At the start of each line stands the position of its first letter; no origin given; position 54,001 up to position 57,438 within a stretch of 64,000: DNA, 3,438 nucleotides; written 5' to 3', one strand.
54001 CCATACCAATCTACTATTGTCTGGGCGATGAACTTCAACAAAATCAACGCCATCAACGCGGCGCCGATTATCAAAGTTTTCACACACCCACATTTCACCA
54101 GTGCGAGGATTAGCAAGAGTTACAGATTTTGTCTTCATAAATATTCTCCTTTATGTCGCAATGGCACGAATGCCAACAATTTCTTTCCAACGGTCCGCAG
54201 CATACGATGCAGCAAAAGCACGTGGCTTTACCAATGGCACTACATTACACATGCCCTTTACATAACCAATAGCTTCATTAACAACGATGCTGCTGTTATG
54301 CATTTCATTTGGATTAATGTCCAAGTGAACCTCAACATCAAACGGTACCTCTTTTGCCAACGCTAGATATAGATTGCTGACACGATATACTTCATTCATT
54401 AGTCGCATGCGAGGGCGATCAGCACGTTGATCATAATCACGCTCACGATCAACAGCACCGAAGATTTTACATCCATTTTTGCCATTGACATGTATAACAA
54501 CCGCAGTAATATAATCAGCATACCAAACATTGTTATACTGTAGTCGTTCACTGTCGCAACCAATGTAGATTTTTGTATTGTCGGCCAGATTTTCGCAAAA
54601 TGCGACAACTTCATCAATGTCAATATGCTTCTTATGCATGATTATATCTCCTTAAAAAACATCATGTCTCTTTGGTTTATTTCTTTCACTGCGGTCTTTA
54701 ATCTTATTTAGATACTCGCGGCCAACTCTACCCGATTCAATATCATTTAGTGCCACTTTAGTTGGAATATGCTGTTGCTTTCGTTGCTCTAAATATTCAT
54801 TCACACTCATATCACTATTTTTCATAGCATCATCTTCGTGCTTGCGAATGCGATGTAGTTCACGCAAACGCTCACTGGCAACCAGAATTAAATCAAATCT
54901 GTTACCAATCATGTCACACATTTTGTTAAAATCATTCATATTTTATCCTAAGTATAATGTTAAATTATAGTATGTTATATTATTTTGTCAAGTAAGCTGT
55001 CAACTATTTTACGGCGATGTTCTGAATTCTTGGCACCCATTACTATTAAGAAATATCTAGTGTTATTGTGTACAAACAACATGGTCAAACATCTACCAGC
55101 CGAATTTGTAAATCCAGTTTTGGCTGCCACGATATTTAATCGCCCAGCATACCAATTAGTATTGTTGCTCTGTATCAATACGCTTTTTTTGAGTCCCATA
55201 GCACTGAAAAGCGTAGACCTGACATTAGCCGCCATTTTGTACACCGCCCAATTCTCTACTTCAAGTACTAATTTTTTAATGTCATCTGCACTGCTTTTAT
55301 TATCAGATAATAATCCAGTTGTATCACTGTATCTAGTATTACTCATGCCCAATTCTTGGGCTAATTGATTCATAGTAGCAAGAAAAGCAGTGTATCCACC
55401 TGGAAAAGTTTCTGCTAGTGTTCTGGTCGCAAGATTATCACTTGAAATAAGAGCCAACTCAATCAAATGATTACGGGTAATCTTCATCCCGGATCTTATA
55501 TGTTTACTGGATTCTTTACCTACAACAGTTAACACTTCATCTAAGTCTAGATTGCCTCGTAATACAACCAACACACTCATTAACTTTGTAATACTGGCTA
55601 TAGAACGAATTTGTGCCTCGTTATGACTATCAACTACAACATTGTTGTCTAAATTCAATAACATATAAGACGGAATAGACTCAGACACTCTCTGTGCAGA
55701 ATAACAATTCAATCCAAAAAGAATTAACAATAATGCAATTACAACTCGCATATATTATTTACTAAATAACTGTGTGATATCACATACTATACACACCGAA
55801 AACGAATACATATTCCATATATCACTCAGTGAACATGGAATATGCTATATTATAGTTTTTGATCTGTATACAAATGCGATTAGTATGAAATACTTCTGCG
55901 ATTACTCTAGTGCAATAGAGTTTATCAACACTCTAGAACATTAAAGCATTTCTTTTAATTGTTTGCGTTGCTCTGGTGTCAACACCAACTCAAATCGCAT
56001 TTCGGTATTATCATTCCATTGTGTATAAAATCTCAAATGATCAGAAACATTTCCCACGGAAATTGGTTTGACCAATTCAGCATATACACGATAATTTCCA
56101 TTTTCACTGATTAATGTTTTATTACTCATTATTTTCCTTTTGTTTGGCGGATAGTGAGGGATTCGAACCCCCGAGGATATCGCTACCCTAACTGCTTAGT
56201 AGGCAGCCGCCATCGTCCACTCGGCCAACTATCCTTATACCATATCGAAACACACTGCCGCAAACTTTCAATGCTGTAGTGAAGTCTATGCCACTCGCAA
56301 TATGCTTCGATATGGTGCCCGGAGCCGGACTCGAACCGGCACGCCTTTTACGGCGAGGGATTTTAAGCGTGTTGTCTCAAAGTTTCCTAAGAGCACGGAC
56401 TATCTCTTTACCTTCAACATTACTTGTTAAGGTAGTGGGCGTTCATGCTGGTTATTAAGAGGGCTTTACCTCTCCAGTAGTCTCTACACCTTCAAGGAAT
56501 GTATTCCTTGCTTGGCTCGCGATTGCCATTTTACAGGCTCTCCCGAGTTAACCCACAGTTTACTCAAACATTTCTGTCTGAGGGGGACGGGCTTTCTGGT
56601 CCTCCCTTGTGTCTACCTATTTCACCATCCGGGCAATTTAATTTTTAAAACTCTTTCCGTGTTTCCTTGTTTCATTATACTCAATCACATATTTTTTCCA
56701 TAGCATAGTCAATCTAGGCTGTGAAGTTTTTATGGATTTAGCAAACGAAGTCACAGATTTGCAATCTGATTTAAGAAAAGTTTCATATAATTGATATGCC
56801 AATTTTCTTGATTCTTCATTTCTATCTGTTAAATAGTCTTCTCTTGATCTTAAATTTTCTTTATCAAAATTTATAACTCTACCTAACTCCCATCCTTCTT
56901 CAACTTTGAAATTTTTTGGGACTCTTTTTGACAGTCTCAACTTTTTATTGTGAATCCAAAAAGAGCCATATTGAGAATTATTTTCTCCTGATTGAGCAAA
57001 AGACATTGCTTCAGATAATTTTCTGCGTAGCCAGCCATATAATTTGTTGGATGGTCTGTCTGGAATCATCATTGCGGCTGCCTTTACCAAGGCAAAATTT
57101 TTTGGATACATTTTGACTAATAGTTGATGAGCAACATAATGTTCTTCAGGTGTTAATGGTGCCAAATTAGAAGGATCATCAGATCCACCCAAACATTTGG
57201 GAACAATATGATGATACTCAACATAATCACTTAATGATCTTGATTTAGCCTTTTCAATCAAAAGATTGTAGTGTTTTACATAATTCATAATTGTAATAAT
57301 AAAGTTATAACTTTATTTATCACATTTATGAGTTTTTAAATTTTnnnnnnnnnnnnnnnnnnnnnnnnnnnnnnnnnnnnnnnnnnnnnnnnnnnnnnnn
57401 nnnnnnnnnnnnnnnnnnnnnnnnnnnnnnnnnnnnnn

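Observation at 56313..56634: Group I intron in tRNA-Leu(UAA) at position 31/32 with a bulged A in place of the U-G splice-site pair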

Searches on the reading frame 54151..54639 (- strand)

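Call 11: search_protein_families(library=phrogs, proteins=[window:54151-54639:-], max_evalue=0.001)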
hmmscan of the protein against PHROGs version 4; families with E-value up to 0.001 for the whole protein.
window:54151-54639:- (162 aa): 1 family
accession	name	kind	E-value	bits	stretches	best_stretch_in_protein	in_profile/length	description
phrog_11311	-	unknown function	1.5e-54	185.3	1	6-152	2-145/164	-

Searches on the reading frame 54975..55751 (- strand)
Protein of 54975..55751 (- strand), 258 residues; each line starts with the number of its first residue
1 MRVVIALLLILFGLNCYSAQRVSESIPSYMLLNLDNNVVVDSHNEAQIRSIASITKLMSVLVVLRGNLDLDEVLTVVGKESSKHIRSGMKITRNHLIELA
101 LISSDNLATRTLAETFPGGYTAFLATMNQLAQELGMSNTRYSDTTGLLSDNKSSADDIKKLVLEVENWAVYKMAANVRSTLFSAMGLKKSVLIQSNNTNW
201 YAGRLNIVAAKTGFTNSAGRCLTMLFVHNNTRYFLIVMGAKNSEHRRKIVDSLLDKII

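Call 11: search_protein_families(library=phrogs, proteins=[window:54975-55751:-], max_evalue=0.001)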
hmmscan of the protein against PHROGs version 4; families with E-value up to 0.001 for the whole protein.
window:54975-55751:- (258 aa): 1 family
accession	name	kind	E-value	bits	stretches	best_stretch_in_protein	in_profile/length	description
phrog_5304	-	other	3.4e-25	89.5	1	5-255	8-267/386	peptidase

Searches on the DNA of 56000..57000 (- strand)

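Call 5: search_rna_families(source=window, start=56000, end=57000, threshold=evalue, max_evalue=10, show_alignments=6)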
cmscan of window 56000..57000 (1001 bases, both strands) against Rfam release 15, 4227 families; matches with E-value up to 10: 8.
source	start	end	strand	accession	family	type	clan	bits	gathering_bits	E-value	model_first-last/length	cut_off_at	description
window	56376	56624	-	RF00028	Intron_gpI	Intron;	-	53.5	50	1.4e-12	1-253/253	no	Group I catalytic intron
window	56148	56234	-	RF00005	tRNA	Gene; tRNA;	CL00001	51.7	29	5.5e-10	1-71/71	no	tRNA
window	56148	56199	+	RF04351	Plastid-psbl-rps4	Cis-reg;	-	34.9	68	2.1e-05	1-53/53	no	Plastid-psbl-rps4 3UTR RNA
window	56754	56828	-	RF00611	SNORD111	Gene; snRNA; snoRNA; CD-box;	-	17.1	46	7.5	1-89/89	no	Small nucleolar RNA SNORD111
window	56580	56608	+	RF01837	toga_FSE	Cis-reg; frameshift_element;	-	16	40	6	1-29/29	no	togavirus ribosomal frameshift element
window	56565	56674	-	RF02158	NPPA-AS1_3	Gene; lncRNA;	-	14.7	55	1.4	1-108/108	no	NPPA antisense RNA 1 conserved region 3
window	56570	56608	+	RF00003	U1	Gene; snRNA; splicing;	CL00005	11.3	69.5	3.8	127-165/166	no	U1 spliceosomal RNA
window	56324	56340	-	RF00023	tmRNA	Gene;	CL00001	10.4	47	0.082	347-363/374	no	transfer-messenger RNA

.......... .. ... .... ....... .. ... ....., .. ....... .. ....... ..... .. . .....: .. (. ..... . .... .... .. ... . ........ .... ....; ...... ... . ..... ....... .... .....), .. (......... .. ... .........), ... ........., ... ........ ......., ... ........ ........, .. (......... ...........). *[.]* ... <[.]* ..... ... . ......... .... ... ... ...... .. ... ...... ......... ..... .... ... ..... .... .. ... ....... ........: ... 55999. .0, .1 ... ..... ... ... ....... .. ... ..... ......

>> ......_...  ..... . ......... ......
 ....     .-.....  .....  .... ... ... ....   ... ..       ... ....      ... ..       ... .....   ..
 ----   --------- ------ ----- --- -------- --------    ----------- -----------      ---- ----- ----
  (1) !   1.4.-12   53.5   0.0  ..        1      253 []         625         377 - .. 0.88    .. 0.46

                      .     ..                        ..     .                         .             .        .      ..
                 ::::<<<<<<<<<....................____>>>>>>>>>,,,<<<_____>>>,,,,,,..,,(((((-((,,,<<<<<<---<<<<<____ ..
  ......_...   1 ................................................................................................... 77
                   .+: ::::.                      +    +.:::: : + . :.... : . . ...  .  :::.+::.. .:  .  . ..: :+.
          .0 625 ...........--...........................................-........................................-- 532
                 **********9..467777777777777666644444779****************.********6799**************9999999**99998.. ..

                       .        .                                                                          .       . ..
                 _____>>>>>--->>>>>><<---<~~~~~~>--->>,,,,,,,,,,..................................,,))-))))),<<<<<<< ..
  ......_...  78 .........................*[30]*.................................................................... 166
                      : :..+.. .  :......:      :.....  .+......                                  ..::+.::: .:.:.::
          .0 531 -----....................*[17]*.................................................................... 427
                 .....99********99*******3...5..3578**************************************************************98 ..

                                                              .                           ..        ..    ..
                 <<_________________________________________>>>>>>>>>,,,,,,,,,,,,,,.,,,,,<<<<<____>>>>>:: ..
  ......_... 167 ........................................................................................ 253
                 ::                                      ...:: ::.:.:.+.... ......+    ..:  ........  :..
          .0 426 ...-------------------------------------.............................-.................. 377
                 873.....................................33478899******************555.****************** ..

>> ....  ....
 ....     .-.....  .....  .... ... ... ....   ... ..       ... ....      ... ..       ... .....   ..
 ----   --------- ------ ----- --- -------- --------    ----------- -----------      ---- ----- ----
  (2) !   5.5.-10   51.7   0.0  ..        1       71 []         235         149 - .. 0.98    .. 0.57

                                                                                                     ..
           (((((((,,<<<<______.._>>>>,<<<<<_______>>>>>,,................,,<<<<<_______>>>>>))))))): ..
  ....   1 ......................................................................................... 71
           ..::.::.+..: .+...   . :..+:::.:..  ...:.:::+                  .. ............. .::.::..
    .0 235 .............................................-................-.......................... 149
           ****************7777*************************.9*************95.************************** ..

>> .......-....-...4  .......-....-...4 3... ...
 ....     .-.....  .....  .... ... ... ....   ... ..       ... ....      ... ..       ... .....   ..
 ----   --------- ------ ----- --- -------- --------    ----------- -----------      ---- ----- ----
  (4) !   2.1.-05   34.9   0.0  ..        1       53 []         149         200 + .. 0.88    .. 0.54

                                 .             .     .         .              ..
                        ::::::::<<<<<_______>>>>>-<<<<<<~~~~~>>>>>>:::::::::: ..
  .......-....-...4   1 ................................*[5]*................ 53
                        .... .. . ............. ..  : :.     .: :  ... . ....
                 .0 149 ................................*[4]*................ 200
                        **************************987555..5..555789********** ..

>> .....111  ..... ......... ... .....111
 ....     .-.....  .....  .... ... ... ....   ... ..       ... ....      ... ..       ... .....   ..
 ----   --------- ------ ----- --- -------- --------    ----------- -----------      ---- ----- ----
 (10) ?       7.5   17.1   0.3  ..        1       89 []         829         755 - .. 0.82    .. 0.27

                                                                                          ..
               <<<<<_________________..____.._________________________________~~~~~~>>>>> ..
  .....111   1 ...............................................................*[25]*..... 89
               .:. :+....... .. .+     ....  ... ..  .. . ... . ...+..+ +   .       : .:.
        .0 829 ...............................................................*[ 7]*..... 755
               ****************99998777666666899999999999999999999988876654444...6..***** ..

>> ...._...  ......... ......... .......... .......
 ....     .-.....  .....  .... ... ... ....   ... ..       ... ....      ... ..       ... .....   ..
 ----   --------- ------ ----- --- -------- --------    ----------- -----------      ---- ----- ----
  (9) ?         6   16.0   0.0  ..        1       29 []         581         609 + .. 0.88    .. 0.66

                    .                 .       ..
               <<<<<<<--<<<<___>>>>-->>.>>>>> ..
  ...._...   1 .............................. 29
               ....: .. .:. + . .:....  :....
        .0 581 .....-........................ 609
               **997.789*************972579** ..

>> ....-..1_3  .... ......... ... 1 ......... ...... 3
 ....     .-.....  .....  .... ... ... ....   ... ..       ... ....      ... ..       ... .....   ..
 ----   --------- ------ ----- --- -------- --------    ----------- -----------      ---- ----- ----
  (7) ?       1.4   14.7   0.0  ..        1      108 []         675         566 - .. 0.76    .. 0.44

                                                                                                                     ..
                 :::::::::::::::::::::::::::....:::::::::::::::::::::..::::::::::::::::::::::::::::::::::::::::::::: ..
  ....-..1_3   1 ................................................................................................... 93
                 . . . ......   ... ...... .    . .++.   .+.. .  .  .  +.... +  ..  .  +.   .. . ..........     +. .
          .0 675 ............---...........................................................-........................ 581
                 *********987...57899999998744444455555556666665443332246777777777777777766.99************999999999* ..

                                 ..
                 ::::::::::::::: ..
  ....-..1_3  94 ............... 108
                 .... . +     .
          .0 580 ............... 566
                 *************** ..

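Call 6: search_dna_similar(query=window:56290-56660:-, collection=phages, mode=distant, max_rows=40)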
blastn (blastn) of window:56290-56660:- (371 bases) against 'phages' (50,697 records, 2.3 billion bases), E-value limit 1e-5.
Records with a match: 33; places in all: 35; records where one place covers at least 80% of the query: 0.
Best place of each record, by identity: 90-95% 2; 80-90% 17; 60-80% 14.
By first word of the organism name: uncultured 10; Pseudomonas 8; Haemophilus 5; Flavobacterium 4; Acinetobacter 3; Aeromonas 2; Acidovorax 1.
By host as written in the record: - 19; Flavobacterium sp. LMO8 4; Pseudomonas aeruginosa 4; Aeromonas salmonicida 2; Pseudomonas aeruginosa BWKH36 1; Acinetobacter baumannii 1; Paracidovorax oryzae 1; Haemophilus influenzae 1.
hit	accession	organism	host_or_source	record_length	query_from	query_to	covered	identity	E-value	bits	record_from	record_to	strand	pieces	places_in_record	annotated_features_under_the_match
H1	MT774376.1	uncultured phage cr55_1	human feces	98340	132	282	41%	73.5%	3e-14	84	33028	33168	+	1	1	hypothetical protein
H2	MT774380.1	uncultured phage cr1_1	human feces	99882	132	282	41%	73.5%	3e-14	84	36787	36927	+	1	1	hypothetical protein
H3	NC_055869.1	uncultured phage cr55_1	human feces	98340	132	282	41%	73.5%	3e-14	84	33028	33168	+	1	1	HNH endonuclease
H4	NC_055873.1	uncultured phage cr1_1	human feces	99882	132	282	41%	73.5%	3e-14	84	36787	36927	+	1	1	HNH endonuclease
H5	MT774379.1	uncultured phage cr118_1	human feces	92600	132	266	36%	72.8%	2e-11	76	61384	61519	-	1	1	hypothetical protein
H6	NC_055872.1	uncultured phage cr118_1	human feces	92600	132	266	36%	72.8%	2e-11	76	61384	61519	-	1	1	hypothetical protein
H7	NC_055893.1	uncultured phage cr4_1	human feces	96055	132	266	36%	72.8%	2e-11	76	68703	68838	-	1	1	hypothetical protein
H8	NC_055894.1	uncultured phage cr6_1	human feces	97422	132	264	36%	71.4%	9e-9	67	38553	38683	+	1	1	endonuclease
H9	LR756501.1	uncultured phage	metagenomic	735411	132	255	33%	73.6%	9e-9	66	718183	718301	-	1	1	record has no annotation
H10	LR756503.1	uncultured phage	metagenomic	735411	132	255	33%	73.6%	9e-9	66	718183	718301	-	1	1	record has no annotation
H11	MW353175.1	Flavobacterium phage vB_FspM_immuto_2-6A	Flavobacterium sp. LMO8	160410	132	224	25%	75.0%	4e-7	61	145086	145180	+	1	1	hypothetical protein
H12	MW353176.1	Flavobacterium phage vB_FspM_immuto_3-5A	Flavobacterium sp. LMO8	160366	132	224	25%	75.0%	4e-7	61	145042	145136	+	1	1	hypothetical protein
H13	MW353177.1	Flavobacterium phage vB_FspM_immuto_13-6C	Flavobacterium sp. LMO8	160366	132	224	25%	75.0%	4e-7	61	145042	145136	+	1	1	hypothetical protein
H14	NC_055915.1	Flavobacterium phage vB_FspM_immuto_2-6A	Flavobacterium sp. LMO8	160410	132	224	25%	75.0%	4e-7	61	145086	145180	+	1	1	hypothetical protein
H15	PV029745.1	Pseudomonas phage phiHQ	Pseudomonas aeruginosa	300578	286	351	18%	80.3%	1e-6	59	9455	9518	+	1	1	tRNA-Leu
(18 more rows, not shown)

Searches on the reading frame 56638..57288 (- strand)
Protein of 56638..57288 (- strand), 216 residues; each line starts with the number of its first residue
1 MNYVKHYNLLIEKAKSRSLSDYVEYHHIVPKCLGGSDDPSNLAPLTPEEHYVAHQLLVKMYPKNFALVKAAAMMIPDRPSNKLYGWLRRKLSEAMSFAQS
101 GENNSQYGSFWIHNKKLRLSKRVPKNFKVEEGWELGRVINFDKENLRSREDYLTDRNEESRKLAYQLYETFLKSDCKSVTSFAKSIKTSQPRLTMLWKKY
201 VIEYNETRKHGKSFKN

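Call 11: search_protein_families(library=phrogs, proteins=[window:56638-57288:-], max_evalue=0.001)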
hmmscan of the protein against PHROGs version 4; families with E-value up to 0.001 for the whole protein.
window:56638-57288:- (216 aa): 3 families
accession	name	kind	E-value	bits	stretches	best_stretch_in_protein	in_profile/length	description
phrog_655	-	DNA, RNA and nucleotide metabolism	1.5e-47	164.2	1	1-170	27-179/343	homing endonuclease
phrog_10088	-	DNA, RNA and nucleotide metabolism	3.8e-11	43.8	1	1-72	1-75/331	homing endonuclease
phrog_12434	-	DNA, RNA and nucleotide metabolism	3.3e-07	31.1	1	9-104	25-115/292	HNH endonuclease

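Call 56: search_protein_families(library=pfam, proteins=[window:56638-57288:-], max_evalue=0.001)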
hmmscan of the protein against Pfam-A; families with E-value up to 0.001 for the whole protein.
window:56638-57288:- (216 aa): 1 family
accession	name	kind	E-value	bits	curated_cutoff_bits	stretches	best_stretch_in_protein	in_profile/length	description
PF01844.29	HNH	-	0.00064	20.3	21.4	0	20-45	11-36/47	HNH endonuclease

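Call 58: search_dna_similar(query=window:56638-57288:-, collection=phages, mode=protein, max_rows=15)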
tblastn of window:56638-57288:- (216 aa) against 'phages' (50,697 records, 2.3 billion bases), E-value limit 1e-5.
Records with a match: 1060; places in all: 1690; records where one place covers at least 80% of the query: 18.
Best place of each record, by identity: 60-80% 21; <60% 1039.
By first word of the organism name: Escherichia 309; Klebsiella 178; Salmonella 121; Vibrio 119; Acinetobacter 42; Shigella 37; Aeromonas 31; Enterobacteria 28; Yersinia 21; Dickeya 19; and 32 more.
By host as written in the record: - 179; Escherichia coli 125; Klebsiella pneumoniae 63; Escherichia coli B 23; Vibrio cholerae 19; Acinetobacter baumannii 14; Escherichia coli str. K-12 substr. MG1655 14; Salmonella sp. 13; and 287 more.
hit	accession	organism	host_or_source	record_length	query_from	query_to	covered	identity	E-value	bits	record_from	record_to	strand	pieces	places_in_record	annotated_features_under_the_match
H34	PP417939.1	Rhizobium phage IC12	Agrobacterium radiobacter M13 (synonym: ...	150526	1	208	96%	37.6%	3e-31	125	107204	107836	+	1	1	homing endonuclease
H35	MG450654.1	Synechococcus phage S-CBWM1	Synechococcus sp. CBW1002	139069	1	148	69%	51.7%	5e-40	150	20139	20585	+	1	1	putative HNH nuclease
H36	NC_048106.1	Synechococcus phage S-CBWM1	Synechococcus sp. CBW1002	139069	1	148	69%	51.7%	5e-40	150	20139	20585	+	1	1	homing endonuclease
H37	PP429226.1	Rhizobium phage LG08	Agrobacterium radiobacter PL13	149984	1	208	96%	35.8%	9e-29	118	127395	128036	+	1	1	homing endonuclease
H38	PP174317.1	Acinetobacter phage vB_AbaSt_W16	Acinetobacter baumannii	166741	1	161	75%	45.5%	6e-34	133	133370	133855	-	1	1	DNA end protector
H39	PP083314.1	Vibrio phage VB_VaC_SRILMA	Vibrio alginolyticus CECT 521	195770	1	214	99%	33.0%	2e-23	102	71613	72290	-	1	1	homing endonuclease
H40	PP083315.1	Vibrio phage VB_VaC_TDDLMA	Vibrio alginolyticus CECT 521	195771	1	214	99%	33.0%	2e-23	102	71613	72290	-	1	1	homing endonuclease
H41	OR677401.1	Escherichia phage LQ5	Escherichia coli O78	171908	1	145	67%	47.9%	9e-33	129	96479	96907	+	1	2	record has no annotation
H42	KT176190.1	Escherichia phage QL01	duck feces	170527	1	147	68%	46.6%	3e-32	128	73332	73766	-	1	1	putative site-specific intron-like DNA endonuclease | DNA end protector protein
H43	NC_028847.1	Escherichia phage QL01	duck feces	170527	1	147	68%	46.6%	3e-32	128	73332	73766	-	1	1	homing endonuclease | DNA end protector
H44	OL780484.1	Escherichia phage vB_EcoM-E33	Escherichia coli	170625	1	147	68%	46.6%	3e-32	128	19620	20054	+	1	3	putative site-specific intron-like DNA endonuclease | DNA end protector protein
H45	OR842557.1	Escherichia phage 04086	Escherichia sp.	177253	1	145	67%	46.6%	6e-32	127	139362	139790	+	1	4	DNA end protector protein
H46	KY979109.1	Salmonella phage SHP1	Salmonella enterica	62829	1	145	67%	46.6%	2e-31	125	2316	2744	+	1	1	DNA end protector protein | head completion protein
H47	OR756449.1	Salmonella phage vB_SalD_ABTNLS3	Salmonella enterica subsp. enterica ...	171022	1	145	67%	46.6%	3e-31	125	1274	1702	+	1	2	homing endonuclease | DNA end protector protein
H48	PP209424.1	Vibrio phage EniLVp02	Vibrio parahaemolyticus TA01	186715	1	205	95%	32.8%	4e-25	108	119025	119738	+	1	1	homing endonuclease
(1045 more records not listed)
